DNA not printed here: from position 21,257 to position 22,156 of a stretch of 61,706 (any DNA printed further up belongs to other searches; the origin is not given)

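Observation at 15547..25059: Ten-gene locus built on one beta-sandwich module with TasA/camelysin-type (SipW-dependent-like) signals, but no signal peptidase in the window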

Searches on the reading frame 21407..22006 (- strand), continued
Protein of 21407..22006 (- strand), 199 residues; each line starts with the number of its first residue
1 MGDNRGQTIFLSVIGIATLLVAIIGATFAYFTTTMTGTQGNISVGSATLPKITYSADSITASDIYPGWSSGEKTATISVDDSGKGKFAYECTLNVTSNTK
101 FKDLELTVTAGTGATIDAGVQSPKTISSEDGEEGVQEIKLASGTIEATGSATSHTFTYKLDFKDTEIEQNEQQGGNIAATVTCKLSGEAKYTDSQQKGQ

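Call 41: search_protein_families(library=pfam, alignment_id=A4, max_evalue=0.01)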
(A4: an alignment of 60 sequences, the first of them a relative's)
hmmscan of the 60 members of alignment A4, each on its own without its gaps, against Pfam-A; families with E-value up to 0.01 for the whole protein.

A. member 1, P0200 (240 aa): 1 family
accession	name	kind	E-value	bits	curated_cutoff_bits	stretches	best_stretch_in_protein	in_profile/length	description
PF12389.13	Peptidase_M73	-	2.8e-05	24.5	22.5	0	133-166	153-186/196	Camelysin metallo-endopeptidase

B. families by the number of members that match (of 60 scanned): 8 families
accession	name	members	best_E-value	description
PF12389.13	Peptidase_M73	24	1.4e-10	Camelysin metallo-endopeptidase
PF13859.12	BNR_3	1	0.0014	BNR repeat-like domain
PF07705.17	CARDB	1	0.0023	CARDB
PF07760.16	DUF1616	1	0.0029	Protein of unknown function (DUF1616)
PF06030.18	WxLIP_PGBD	1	0.0044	WxL Interacting Protein, peptidoglycan binding domain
PF19232.4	DUF5885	1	0.0048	Family of unknown function (DUF5885)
PF02653.21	BPD_transp_2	1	0.007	Branched-chain amino acid transport system / permease component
PF06280.18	fn3_5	1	0.0091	Fn3-like domain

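Call 42: search_protein_families(library=ncbifam, alignment_id=A4, max_evalue=0.01)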
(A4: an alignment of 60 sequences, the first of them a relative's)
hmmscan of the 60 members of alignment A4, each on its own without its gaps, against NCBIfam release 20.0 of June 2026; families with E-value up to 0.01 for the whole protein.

A. member 1, P0200 (240 aa): 0 families

B. families by the number of members that match (of 60 scanned): 7 families
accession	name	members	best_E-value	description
TIGR04088.1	cognate_SipW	8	0.00018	SipW-dependent-type signal peptide-containing protein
TIGR04090.1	exp_by_SipW_IV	4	4.5e-05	BsaA family SipW-dependent biofilm matrix protein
NF046066.1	BioflmMtrxTasA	3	1.1e-05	biofilm matrix protein TasA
TIGR02627.1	rhamnulo_kin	1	0.0026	rhamnulokinase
TIGR01451.2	B_ant_repeat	1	0.0051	DUF11 type repeat protein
NF007925.0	PRK10640.1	1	0.0062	rhamnulokinase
NF005266.0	PRK06770.1-2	1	0.008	hypothetical protein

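Call 55: search_protein_families(library=ncbifam, proteins=[L047:11265-11885:+, L021:2688-3320:+, L058:11291-11905:+, L058:19320-19874:+, L067:10956-11570:+, L053:11381-11968:+, L047:10698-11258:+, L021:2102-2701:+, L058:18207-19301:+], max_evalue=0.01)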
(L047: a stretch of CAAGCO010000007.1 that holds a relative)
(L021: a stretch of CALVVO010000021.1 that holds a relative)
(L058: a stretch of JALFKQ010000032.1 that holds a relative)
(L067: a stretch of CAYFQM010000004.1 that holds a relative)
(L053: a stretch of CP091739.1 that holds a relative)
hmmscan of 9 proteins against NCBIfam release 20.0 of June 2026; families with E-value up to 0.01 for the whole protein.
L047:11265-11885:+ (206 aa): 3 families
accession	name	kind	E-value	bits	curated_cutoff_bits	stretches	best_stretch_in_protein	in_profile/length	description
TIGR02228.1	sigpep_I_arch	equivalog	1.3e-25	90.2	51.85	1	19-184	4-156/158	signal peptidase I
NF046067.1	SigPepSipWBacil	equivalog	4.4e-24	85.1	190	1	20-188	2-167/189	signal peptidase I SipW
TIGR02227.1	sigpep_I_bact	equivalog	0.00075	19.4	47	1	55-98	19-64/162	signal peptidase I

L021:2688-3320:+ (210 aa): 3 families
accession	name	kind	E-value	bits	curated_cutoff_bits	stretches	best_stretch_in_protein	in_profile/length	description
TIGR02228.1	sigpep_I_arch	equivalog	1.1e-28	100.1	51.85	1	26-185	5-156/158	signal peptidase I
NF046067.1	SigPepSipWBacil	equivalog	2.9e-28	98.7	190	1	21-204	1-182/189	signal peptidase I SipW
TIGR02227.1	sigpep_I_bact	equivalog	0.0043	16.9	47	0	58-100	20-64/162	signal peptidase I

L058:11291-11905:+ (204 aa): 3 families
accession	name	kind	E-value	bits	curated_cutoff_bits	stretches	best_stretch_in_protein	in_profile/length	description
TIGR02228.1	sigpep_I_arch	equivalog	5.6e-26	91.3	51.85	1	16-182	3-156/158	signal peptidase I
NF046067.1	SigPepSipWBacil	equivalog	3.6e-24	85.4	190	1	15-186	3-167/189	signal peptidase I SipW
TIGR02227.1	sigpep_I_bact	equivalog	3.7e-05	23.6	47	1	51-97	17-65/162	signal peptidase I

L058:19320-19874:+ (184 aa): 4 families
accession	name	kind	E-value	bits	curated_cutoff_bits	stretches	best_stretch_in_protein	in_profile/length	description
NF046067.1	SigPepSipWBacil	equivalog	6.8e-29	100.8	190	1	6-172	3-164/189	signal peptidase I SipW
TIGR02228.1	sigpep_I_arch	equivalog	2e-24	86.2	51.85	1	9-169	2-154/158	signal peptidase I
TIGR02227.1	sigpep_I_bact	equivalog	1.1e-09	38.4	47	1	38-106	15-80/162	signal peptidase I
TIGR02754.1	sod_Ni_protease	equivalog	0.00014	22.2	63.25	1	48-107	3-61/90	nickel-type superoxide dismutase maturation protease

L067:10956-11570:+ (204 aa): 5 families
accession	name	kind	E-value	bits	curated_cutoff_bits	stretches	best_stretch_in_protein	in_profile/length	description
TIGR02228.1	sigpep_I_arch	equivalog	6.8e-29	100.8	51.85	1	22-182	8-156/158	signal peptidase I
NF046067.1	SigPepSipWBacil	equivalog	2.5e-26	92.4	190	1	14-188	2-169/189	signal peptidase I SipW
TIGR02227.1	sigpep_I_bact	equivalog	0.00012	21.9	47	1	54-98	20-65/162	signal peptidase I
NF004375.0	PRK05740.1-6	equivalog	0.0033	17.5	177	1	18-50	17-49/136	preprotein translocase subunit SecE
NF045849.1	ICE_MMCAP2_0565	equivalog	0.0075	15.9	40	1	5-51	5-52/80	Mbov_0395 family pilin-like conjugal transfer protein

L053:11381-11968:+ (195 aa): 3 families
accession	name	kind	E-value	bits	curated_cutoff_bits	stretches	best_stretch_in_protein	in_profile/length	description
TIGR02228.1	sigpep_I_arch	equivalog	5.5e-28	97.8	51.85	1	2-167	3-155/158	signal peptidase I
NF046067.1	SigPepSipWBacil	equivalog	7.3e-23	81.1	190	1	2-172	4-167/189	signal peptidase I SipW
TIGR02227.1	sigpep_I_bact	equivalog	0.00018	21.4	47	1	37-83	17-65/162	signal peptidase I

L047:10698-11258:+ (186 aa): 0 families

L021:2102-2701:+ (199 aa): 0 families

L058:18207-19301:+ (364 aa): 0 families

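Call 57: find_homologous_proteins(query=L021:2688-3320:+, max_evalue=0.00001)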
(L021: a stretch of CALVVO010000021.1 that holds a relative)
Query L021:2688-3320:+ (210 aa): 1147 proteins with E <= 0.00001 among 1832 candidates; the best 120 are listed.
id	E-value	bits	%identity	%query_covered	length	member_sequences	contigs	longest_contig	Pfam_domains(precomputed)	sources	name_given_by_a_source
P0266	6.5e-127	439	100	100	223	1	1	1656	-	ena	-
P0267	2.3e-123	427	100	98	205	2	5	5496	-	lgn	-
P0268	2.1e-113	395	89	98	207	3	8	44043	-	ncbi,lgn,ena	-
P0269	3.9e-113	394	91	97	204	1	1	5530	-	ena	-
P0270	1.0e-112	393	91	93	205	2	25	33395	-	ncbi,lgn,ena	-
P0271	1.8e-112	392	91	97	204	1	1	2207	-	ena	-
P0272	1.9e-112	392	91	97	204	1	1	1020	-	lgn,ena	-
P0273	2.7e-112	391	91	97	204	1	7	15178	-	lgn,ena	-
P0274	3.0e-112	391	91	97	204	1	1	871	-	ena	-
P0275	5.3e-112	390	91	97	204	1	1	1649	-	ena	-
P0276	5.3e-112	390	90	97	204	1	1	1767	-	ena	-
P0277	5.7e-112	390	90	97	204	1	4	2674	-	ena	-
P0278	8.2e-112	390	90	97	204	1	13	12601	-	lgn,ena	-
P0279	1.1e-111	389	90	97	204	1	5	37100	-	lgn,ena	-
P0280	1.2e-111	389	91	97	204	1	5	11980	-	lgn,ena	-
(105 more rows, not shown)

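Call 69: predict_structure(alignment_id=A5)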
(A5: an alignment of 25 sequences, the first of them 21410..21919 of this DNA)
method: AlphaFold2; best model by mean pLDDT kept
length: 170 residues; sequences in the alignment: 25
mean_pLDDT: 83.6   pTM: 0.76
mean pLDDT of the five models: 83.6, 81.9, 81.2, 80.4, 78.9
residues with pLDDT >= 90: 95; 70-90: 39; 50-70: 21; < 50: 15
segments of 3 or more residues with pLDDT < 50: 1-7, 166-170
pLDDT, mean of each block of 10 residues (from residue 1): 43 60 93 94 97 87 94 93 95 88 73 92 96 89 92 86 50
secondary structure, 60 per line:
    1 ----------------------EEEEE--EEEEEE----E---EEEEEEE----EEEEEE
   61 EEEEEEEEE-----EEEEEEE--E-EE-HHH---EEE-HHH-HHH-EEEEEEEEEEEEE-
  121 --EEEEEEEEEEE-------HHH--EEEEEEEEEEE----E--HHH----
elements in order: E23-27 E30-35 E44-50 E55-69 E75-81 E95-97 E107-119 E123-133 E146-156

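Call 71: fold_search(model_id=the predicted structure, library=pdb)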
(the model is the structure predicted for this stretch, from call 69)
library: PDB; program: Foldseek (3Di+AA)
matches with E <= 10: 1621; with E <= 0.001: 1
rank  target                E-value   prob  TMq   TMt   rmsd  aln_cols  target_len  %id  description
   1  9ifr                  9.7e-04  1.00  0.40  0.52   6.5       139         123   16  CLIPPER domain from the Gram-negative fibrillar adhesin "B9T28_05395 (released 2025-11-26)
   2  2df7_Q                1.0e-03  1.00  0.35  0.19   8.2       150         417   10  Crystal structure of infectious bursal disease virus VP2 subviral particle (released 2006-06-27)
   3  2df7_S                1.3e-03  1.00  0.36  0.19   8.1       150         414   10  Crystal structure of infectious bursal disease virus VP2 subviral particle (released 2006-06-27)
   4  3jwn_G                1.4e-03  0.96  0.27  0.30  11.0       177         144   10  Complex of FimC, FimF, FimG and FimH (released 2010-06-16)
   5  2df7_L                1.6e-03  1.00  0.36  0.19   8.2       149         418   10  Crystal structure of infectious bursal disease virus VP2 subviral particle (released 2006-06-27)
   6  2cdp_C                1.6e-03  0.97  0.26  0.32   9.7       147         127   14  Structure of a CBM6 in complex with neoagarohexaose (released 2006-02-08)
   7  2df7_R                1.8e-03  0.99  0.35  0.19   8.3       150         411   10  Crystal structure of infectious bursal disease virus VP2 subviral particle (released 2006-06-27)
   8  2df7_K                1.8e-03  0.99  0.35  0.19   8.2       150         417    9  Crystal structure of infectious bursal disease virus VP2 subviral particle (released 2006-06-27)
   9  2df7_J                2.1e-03  0.99  0.35  0.19   8.1       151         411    9  Crystal structure of infectious bursal disease virus VP2 subviral particle (released 2006-06-27)
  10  2df7_A                2.3e-03  0.99  0.35  0.18   8.1       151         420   10  Crystal structure of infectious bursal disease virus VP2 subviral particle (released 2006-06-27)
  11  2df7_O                2.4e-03  0.99  0.35  0.19   8.1       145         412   10  Crystal structure of infectious bursal disease virus VP2 subviral particle (released 2006-06-27)
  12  5iqm_A                2.4e-03  0.97  0.29  0.35   6.9       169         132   11  Crystal structure of the E. coli type 1 pilus subunit FimG (engineered variant with substitution Q134E; N-terminal Fim (released 2016-07-06)
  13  5cl2_B                2.5e-03  0.99  0.30  0.22  11.6       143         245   15  Crystal structure of Spo0M, sporulation control protein, from Bacillus subtilis. (released 2015-12-16)
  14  2df7_E                2.5e-03  0.60  0.23  0.12  23.5       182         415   10  Crystal structure of infectious bursal disease virus VP2 subviral particle (released 2006-06-27)
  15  1wcd                  2.6e-03  0.99  0.35  0.18   8.1       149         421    9  Crystal structure of IBDV T1 virus-like particle reveals a missing link in icosahedral viruses evolution (released 2005-04-05)
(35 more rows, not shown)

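Call 76: find_related_loci(query=A3, collection=metagenome_contigs, flank=6000)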
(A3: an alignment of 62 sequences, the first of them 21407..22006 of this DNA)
Query A3 (199 aa) in metagenome_contigs; peptide patterns used: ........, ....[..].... (x = any residue, [..] = any of these).
495 stretches matched a pattern; 288 encode a relative of the query (tblastn E <= 1e-3); the best 80 are kept; 80 distinct loci.
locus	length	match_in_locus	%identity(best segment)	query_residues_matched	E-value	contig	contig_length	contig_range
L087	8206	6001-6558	43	1-198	2e-43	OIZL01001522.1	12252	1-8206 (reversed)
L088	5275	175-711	44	1-191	3e-42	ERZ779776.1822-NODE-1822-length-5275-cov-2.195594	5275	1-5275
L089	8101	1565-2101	45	1-191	2e-41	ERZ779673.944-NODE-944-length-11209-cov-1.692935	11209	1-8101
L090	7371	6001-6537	45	1-191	4e-41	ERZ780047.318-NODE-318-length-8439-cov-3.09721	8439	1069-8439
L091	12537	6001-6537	46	1-191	4e-41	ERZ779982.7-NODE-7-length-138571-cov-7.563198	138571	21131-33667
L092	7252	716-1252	45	1-191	1e-40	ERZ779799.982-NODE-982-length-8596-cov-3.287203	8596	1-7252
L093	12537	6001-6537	44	1-191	2e-40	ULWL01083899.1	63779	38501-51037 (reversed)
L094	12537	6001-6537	45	1-191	4e-40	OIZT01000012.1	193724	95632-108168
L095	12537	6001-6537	45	1-191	5e-40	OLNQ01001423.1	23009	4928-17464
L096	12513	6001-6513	46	1-183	3e-40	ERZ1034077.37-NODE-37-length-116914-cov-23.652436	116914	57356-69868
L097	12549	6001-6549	43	1-198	2e-39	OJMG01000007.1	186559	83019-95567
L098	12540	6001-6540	45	1-191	2e-39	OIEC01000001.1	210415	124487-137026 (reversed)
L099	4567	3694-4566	43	1-198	4e-39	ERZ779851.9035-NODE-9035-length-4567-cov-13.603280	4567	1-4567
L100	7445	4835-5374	44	1-191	1e-38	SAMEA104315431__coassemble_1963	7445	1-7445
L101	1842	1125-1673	40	1-197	4e-33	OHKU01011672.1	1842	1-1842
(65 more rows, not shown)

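Call 78: search_solved_structures(query=A4, max_evalue=10, show_alignments=2)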
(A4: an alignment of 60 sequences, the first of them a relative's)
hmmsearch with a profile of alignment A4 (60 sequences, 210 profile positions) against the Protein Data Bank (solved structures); distinct sequences matched with E-value up to 10: 1.
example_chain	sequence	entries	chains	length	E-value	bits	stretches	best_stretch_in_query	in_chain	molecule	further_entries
6nfq_A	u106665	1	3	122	0.34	14.1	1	17-114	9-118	CopC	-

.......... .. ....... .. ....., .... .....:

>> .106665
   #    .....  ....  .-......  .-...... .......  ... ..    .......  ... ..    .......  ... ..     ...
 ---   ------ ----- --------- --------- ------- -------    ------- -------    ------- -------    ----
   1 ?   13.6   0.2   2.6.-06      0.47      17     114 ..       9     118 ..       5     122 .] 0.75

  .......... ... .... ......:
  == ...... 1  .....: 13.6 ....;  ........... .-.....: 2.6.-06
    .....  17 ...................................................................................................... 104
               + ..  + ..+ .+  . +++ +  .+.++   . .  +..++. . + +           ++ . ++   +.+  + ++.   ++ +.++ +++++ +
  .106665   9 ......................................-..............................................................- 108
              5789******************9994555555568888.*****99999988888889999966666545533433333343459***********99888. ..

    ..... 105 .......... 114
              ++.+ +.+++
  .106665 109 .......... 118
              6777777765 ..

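Call 80: search_protein_families(library=pfam, proteins=[P0229, P0233, P0157, P0265, P0225, P0160, P0152, P0262, P0209, P0198], max_evalue=0.01)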
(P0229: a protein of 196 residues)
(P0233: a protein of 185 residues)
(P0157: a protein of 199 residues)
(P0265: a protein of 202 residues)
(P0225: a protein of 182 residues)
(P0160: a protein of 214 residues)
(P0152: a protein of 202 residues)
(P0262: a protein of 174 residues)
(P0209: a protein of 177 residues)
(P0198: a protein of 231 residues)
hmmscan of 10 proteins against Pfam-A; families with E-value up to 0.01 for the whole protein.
P0229 (196 aa): 1 family
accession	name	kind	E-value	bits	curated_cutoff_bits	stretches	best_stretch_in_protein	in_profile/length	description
PF12389.13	Peptidase_M73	-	1.4e-10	41.8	22.5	1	17-188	13-188/196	Camelysin metallo-endopeptidase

P0233 (185 aa): 1 family
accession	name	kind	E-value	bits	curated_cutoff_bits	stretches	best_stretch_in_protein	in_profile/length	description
PF12389.13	Peptidase_M73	-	1.4e-05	25.5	22.5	1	17-111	16-103/196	Camelysin metallo-endopeptidase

P0157 (199 aa): 1 family
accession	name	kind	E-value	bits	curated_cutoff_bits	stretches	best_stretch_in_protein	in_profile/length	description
PF12389.13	Peptidase_M73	-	0.0008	19.7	22.5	1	14-70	11-64/196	Camelysin metallo-endopeptidase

P0265 (202 aa): 1 family
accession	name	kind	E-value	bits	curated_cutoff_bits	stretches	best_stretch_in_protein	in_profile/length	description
PF12389.13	Peptidase_M73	-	1.2e-08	35.5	22.5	1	17-188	10-180/196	Camelysin metallo-endopeptidase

P0225 (182 aa): 1 family
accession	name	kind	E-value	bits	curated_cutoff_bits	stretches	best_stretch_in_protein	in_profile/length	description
PF12389.13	Peptidase_M73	-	4.2e-06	27.2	22.5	1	11-89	9-82/196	Camelysin metallo-endopeptidase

P0160 (214 aa): 1 family
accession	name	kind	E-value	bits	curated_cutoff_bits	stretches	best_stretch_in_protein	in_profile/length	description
PF12389.13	Peptidase_M73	-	7.8e-05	23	22.5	1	15-191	12-181/196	Camelysin metallo-endopeptidase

P0152 (202 aa): 1 family
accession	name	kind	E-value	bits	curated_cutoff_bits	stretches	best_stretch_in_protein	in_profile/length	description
PF12389.13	Peptidase_M73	-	7.1e-05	23.2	22.5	1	13-186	11-184/196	Camelysin metallo-endopeptidase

P0262 (174 aa): 2 families
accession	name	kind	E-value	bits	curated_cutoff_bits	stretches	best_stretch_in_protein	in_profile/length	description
PF12389.13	Peptidase_M73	-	1.4e-07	32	22.5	1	16-85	11-75/196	Camelysin metallo-endopeptidase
PF07760.16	DUF1616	-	0.0029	17.3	31.6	1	11-161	153-277/307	Protein of unknown function (DUF1616)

P0209 (177 aa): 1 family
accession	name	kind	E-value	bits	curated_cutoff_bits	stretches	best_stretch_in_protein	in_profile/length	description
PF12389.13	Peptidase_M73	-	5.7e-05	23.5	22.5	0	9-80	8-74/196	Camelysin metallo-endopeptidase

P0198 (231 aa): 1 family
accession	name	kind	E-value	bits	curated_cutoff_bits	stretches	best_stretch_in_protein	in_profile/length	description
PF12389.13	Peptidase_M73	-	3.2e-07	30.8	22.5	1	20-91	16-81/196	Camelysin metallo-endopeptidase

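Call 85: find_encoding_contigs(protein=P0002, flank=5000, max_places=6)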
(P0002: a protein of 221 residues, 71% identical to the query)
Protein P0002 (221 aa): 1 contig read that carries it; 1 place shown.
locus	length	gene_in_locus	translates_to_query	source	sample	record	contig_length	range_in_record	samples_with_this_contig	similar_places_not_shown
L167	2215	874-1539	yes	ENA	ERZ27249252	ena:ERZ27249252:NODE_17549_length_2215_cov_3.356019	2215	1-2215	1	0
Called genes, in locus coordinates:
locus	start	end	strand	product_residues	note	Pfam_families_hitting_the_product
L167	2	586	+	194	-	?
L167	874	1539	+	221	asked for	-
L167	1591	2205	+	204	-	-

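Call 86: find_encoding_contigs(protein=P0003, flank=5000, max_places=6)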
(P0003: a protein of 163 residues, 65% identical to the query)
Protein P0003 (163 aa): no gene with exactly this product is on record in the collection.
